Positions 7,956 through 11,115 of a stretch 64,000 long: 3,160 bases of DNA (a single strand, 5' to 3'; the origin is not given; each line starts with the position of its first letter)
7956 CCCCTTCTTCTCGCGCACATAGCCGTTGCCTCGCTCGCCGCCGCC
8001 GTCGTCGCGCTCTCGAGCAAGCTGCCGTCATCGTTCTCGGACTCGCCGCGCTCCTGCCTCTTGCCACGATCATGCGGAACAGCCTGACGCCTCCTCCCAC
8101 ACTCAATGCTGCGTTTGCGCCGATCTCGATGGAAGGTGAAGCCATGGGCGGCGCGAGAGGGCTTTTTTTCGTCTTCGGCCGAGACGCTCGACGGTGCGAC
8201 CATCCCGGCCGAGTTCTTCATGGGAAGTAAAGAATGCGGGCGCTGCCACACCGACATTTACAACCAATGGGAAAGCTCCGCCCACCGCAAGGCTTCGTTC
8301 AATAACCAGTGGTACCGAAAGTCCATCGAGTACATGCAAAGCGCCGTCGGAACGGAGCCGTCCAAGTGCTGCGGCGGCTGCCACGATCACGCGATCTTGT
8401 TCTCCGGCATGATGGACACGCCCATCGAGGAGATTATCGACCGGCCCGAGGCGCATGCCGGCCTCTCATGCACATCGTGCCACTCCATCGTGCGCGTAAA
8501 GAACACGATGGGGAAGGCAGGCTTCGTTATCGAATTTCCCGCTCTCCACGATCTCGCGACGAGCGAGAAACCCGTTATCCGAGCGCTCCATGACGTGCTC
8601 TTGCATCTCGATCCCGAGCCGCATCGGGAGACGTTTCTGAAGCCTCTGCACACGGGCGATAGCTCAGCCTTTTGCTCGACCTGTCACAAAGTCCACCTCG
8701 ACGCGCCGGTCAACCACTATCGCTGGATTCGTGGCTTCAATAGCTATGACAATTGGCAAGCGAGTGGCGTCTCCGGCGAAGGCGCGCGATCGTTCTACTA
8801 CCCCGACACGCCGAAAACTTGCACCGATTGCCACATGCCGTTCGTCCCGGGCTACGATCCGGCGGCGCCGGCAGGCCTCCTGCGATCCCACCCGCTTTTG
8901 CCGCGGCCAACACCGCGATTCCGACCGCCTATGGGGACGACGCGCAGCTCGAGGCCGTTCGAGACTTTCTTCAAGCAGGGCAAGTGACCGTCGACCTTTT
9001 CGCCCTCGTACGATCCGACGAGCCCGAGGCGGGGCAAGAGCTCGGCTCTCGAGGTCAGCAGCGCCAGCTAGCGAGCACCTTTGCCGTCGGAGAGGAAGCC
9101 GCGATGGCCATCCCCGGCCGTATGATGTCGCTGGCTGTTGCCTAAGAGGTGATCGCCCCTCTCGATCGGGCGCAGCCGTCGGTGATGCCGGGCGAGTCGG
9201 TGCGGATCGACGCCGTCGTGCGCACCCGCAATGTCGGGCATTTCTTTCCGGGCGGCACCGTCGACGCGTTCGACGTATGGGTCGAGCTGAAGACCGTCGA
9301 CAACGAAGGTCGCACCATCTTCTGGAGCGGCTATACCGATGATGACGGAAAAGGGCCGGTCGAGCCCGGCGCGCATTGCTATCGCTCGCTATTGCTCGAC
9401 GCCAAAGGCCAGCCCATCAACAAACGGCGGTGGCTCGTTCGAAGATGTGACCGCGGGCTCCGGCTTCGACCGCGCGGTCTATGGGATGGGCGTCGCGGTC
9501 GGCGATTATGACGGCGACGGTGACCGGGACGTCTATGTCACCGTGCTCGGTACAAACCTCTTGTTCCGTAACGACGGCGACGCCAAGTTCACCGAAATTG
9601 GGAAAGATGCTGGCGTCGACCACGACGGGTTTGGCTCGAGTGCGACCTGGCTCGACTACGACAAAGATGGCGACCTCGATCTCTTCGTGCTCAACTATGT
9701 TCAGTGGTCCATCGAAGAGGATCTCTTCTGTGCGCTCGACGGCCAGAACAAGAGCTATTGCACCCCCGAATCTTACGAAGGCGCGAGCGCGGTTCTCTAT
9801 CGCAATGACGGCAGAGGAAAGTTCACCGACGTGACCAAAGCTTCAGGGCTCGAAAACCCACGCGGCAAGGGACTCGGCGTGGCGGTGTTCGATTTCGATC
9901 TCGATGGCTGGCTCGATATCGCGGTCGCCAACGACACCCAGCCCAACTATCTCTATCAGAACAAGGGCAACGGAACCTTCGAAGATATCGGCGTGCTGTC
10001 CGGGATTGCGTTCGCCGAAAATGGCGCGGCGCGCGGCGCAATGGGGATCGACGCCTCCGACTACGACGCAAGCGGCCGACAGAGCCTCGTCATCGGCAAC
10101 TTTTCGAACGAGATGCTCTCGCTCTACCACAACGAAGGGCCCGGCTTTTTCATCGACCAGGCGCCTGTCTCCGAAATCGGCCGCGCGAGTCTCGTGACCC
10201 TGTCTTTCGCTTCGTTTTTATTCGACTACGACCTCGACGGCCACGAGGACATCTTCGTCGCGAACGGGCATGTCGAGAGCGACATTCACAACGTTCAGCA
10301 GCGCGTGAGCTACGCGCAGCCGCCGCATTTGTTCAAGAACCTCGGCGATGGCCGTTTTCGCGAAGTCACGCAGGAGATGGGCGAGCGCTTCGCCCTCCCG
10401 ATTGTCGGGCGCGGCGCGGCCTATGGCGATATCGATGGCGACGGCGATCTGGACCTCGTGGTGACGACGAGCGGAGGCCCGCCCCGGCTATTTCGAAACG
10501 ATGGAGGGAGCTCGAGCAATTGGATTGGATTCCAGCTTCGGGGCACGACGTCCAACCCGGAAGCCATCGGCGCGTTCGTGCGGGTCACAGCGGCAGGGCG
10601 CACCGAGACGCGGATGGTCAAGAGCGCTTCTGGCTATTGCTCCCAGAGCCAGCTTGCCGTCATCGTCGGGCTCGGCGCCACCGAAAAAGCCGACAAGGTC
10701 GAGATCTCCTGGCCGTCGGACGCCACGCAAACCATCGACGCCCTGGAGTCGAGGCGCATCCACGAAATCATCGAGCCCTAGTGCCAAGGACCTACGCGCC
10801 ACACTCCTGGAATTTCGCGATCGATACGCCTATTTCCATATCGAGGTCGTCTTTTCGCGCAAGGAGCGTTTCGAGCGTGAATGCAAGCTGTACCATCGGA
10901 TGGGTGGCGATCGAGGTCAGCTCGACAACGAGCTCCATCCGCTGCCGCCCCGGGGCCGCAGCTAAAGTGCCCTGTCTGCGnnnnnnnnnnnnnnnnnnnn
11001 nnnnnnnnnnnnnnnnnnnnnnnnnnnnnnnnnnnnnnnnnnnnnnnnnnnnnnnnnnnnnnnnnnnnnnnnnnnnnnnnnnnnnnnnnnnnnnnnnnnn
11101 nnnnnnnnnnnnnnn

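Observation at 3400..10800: Seven-kilobase stretch in which five consecutive genes are disrupted (frameshifts in homopolymer/simple repeats plus in-frame TAA stops)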

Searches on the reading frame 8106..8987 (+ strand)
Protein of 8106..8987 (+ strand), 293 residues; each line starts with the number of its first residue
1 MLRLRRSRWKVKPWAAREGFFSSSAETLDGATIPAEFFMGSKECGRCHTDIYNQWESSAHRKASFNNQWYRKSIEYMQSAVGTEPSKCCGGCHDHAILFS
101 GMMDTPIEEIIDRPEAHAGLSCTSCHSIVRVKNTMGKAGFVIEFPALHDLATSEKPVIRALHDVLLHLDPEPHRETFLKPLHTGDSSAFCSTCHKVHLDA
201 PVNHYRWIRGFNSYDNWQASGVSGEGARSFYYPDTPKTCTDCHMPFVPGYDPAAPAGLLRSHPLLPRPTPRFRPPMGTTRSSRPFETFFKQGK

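Call 5: search_protein_families(library=pfam, proteins=[window:8106-8987:+], max_evalue=0.01)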
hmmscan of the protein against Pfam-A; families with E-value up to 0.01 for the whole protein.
window:8106-8987:+ (293 aa): 6 families
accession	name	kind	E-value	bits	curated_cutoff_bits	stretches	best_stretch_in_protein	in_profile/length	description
PF13435.11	Cytochrome_C554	-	1.5e-09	39.1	20.8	1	43-127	1-84/84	Cytochrome c554 and c-prime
PF22113.1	Mtrc-MtrF_II-IV_dom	-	2.8e-05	24.1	30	0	37-131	77-168/176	Outer membrane cytochrome MtrC/MtrF-like, domains II/IV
PF14522.11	Cytochrome_C7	-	3.7e-05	23.9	24.8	1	41-127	13-67/67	Cytochrome c7 and related cytochrome c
PF09699.15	Paired_CXXCH_1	-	0.0012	18.9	20.6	0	179-195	22-37/41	Doubled CXXCH motif (Paired_CXXCH_1)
PF14537.11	Cytochrom_c3_2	-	0.0027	18.6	25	0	43-128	8-66/79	Cytochrome c3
PF02085.21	Cytochrom_CIII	-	0.0031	18.3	22.9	0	42-95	31-84/101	Class III cytochrome C family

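Call 23: find_encoding_contigs(protein=window:8106-8987:+, flank=6000, max_places=10)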
Protein window:8106-8987:+ (293 aa): 8 contigs read that carry it; 4 places shown.
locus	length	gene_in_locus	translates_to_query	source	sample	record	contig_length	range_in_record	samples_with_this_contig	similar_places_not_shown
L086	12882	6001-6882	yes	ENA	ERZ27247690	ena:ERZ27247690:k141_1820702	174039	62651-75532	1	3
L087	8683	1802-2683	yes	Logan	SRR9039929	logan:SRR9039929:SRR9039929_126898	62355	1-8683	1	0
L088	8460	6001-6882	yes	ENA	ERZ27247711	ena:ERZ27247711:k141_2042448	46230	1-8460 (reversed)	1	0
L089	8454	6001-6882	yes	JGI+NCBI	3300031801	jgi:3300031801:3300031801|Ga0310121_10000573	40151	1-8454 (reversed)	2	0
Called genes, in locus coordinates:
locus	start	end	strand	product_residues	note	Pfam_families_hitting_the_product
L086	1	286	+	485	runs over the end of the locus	PF01134:GIDA (weak), PF03486:HI0933_like (faint), PF07992:Pyr_redox_2, PF13738:Pyr_redox_3, PF00070:Pyr_redox, PF02852:Pyr_redox_dim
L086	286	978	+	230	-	PF09335:VTT_dom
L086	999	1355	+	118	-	PF00903:Glyoxalase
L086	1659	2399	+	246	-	PF00753:Lactamase_B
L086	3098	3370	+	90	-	-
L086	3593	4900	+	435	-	PF04052:TolB_N, PF19283:APEH_N (faint), PF07676:PD40, PF26549:Tricorn_N, PF26550:Tricorn_2nd, PF07676:PD40, PF26549:Tricorn_N, PF07676:PD40, +4 more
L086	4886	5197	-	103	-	PF04264:YceI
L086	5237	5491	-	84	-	-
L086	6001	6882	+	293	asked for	PF13435:Cytochrome_C554 (weak)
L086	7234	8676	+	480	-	PF01839:FG-GAP (faint), PF13517:FG-GAP_3, PF07593:UnbV_ASPIC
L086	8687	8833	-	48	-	-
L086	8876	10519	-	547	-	PF00920:ILVD_EDD_N, PF24877:ILV_EDD_C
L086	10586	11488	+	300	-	PF02558:ApbA, PF08546:ApbA_C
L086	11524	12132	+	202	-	-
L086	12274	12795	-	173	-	-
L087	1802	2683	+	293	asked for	PF13435:Cytochrome_C554 (weak)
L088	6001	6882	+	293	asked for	PF13435:Cytochrome_C554 (weak)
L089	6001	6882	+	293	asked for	PF13435:Cytochrome_C554 (weak)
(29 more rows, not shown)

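Call 54: list_cluster_members(proteins=[P0121, window:8106-8987:+, window:3764-4504:+, window:10981-12624:-])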
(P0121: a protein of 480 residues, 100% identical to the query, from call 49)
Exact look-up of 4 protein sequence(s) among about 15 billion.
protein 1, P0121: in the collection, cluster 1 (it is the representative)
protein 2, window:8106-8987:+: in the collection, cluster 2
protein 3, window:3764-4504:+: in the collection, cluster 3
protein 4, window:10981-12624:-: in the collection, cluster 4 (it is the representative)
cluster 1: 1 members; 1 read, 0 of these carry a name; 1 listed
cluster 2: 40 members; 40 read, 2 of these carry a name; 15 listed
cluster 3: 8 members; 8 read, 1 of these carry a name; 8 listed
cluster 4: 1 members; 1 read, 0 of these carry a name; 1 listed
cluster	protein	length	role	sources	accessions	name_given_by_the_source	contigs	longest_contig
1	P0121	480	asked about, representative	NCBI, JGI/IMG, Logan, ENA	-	-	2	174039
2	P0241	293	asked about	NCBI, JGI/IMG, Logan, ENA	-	-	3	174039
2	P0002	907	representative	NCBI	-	-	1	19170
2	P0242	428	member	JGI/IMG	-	tetratricopeptide (TPR) repeat protein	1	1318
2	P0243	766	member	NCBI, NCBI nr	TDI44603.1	MAG: tetratricopeptide repeat protein [Acidobacteria bacterium] | MAG: tetratricopeptide repeat protein [Acidobacteriota bacterium]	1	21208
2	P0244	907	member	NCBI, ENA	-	-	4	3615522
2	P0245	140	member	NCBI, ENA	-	-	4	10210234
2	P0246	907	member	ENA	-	-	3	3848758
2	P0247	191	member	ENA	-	-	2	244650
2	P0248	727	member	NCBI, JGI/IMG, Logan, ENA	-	-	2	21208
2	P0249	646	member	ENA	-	-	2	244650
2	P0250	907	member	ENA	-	-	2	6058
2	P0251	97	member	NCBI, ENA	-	-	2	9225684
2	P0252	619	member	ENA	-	-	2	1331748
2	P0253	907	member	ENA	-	-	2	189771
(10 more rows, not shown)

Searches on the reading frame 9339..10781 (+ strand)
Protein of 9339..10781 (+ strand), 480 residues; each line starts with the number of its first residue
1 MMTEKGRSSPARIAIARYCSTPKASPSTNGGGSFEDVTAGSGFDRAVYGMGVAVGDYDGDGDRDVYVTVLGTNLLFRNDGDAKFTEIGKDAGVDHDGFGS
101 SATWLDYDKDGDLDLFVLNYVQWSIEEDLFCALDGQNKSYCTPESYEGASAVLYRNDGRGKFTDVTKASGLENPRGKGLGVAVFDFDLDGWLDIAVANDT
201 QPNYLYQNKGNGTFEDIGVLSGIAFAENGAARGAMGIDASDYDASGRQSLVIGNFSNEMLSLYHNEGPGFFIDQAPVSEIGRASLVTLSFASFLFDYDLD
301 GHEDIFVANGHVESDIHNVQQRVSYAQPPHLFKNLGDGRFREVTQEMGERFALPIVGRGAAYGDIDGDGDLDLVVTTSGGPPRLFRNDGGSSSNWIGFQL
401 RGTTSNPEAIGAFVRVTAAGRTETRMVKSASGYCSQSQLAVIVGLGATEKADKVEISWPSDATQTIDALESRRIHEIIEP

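Call 5: search_protein_families(library=pfam, proteins=[window:9339-10781:+], max_evalue=0.01)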
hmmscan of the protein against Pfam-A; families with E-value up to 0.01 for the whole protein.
window:9339-10781:+ (480 aa): 3 families
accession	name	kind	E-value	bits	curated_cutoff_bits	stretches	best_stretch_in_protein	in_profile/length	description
PF13517.12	FG-GAP_3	-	9.5e-43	145.1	26.9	7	296-375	1-61/61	FG-GAP-like repeat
PF07593.17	UnbV_ASPIC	-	7.5e-16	58.2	23.4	1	409-473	1-65/68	ASPIC and UnbV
PF01839.29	FG-GAP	-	3e-13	49.8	22.1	1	358-391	3-33/37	FG-GAP repeat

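Call 49: find_homologous_proteins(query=window:9429-10778:+, max_evalue=1e-100)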
Query window:9429-10778:+ (450 aa): 7222 proteins with E <= 1e-100 among 8000 candidates; the best 120 are listed.
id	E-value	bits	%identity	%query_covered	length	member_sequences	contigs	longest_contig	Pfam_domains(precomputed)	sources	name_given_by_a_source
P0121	0.0e+0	1018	100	100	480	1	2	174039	PF01839.30,PF13517.13,PF07593.19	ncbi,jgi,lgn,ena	-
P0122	2.3e-291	985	96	100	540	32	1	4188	PF01839.30,PF13517.13,PF07593.19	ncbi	-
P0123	6.6e-233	792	76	100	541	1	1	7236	PF01839.30,PF13517.13,PF07593.19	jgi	-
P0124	4.5e-225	766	75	100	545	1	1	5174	PF01839.30,PF13517.13,PF07593.19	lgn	-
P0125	7.1e-224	762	74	100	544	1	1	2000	PF01839.30,PF13517.13,PF07593.19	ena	-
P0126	1.6e-221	754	71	100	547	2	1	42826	PF01839.30,PF13517.13,PF07593.19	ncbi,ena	-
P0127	1.3e-220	751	73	100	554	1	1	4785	PF01839.30,PF13517.13,PF07593.19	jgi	jgi:hypothetical protein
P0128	2.9e-220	750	71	100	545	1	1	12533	PF01839.30,PF13517.13,PF07593.19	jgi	jgi:hypothetical protein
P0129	2.6e-219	747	72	100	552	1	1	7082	PF01839.30,PF13517.13,PF07593.19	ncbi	-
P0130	3.3e-219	747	70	100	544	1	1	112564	PF01839.30,PF13517.13,PF07593.19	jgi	-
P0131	1.3e-218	745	71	100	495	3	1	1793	PF01839.30,PF13517.13,PF07593.19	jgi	jgi:hypothetical protein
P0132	1.8e-218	744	73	100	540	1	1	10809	PF01839.30,PF13517.13,PF07593.19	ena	-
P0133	3.8e-218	743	71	100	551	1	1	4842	PF01839.30,PF13517.13,PF07593.19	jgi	jgi:hypothetical protein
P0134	7.8e-217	739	73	100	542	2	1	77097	PF01839.30,PF13517.13,PF07593.19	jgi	-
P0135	1.1e-215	735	70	100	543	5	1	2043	PF01839.30,PF13517.13,PF07593.19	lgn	-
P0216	6.1e-194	663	94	69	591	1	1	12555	PF01839.30,PF13517.13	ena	-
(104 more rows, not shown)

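Call 50: find_encoding_contigs(protein=P0216, flank=10000, max_places=5)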
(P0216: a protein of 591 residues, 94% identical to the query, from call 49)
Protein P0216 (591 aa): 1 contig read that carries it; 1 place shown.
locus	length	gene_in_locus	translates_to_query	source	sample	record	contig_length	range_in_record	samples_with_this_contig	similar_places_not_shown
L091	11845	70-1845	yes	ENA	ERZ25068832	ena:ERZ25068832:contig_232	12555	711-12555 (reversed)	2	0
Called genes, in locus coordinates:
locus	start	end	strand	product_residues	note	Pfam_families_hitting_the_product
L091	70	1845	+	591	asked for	PF01839:FG-GAP (faint), PF13517:FG-GAP_3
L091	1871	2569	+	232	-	-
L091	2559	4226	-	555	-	PF00920:ILVD_EDD_N, PF24877:ILV_EDD_C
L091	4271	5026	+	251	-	PF02558:ApbA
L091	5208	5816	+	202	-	-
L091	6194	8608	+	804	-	PF01804:Penicil_amidase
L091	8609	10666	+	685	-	PF02897:Peptidase_S9_N, PF00326:Peptidase_S9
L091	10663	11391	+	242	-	PF00675:Peptidase_M16 (weak)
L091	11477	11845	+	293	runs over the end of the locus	PF05193:Peptidase_M16_C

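Call 51: find_encoding_contigs(protein=P0122, flank=10000, max_places=5)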
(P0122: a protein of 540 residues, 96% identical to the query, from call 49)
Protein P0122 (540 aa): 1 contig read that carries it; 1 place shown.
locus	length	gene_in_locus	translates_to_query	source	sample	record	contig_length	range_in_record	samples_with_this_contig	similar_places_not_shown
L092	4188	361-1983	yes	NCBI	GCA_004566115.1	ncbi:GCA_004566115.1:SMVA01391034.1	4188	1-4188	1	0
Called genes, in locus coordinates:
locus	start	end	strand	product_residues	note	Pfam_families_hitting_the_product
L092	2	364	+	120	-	?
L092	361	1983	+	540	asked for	PF01839:FG-GAP (faint), PF13517:FG-GAP_3, PF07593:UnbV_ASPIC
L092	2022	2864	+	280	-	PF07238:PilZ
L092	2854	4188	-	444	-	?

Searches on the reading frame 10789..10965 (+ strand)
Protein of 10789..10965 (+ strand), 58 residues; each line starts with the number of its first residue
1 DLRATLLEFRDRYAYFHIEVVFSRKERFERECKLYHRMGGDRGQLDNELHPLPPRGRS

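Call 61: search_protein_families(library=ncbifam, proteins=[window:10789-10965:+], max_evalue=0.01)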
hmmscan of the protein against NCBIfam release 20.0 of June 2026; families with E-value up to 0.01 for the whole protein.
window:10789-10965:+ (58 aa): 0 families
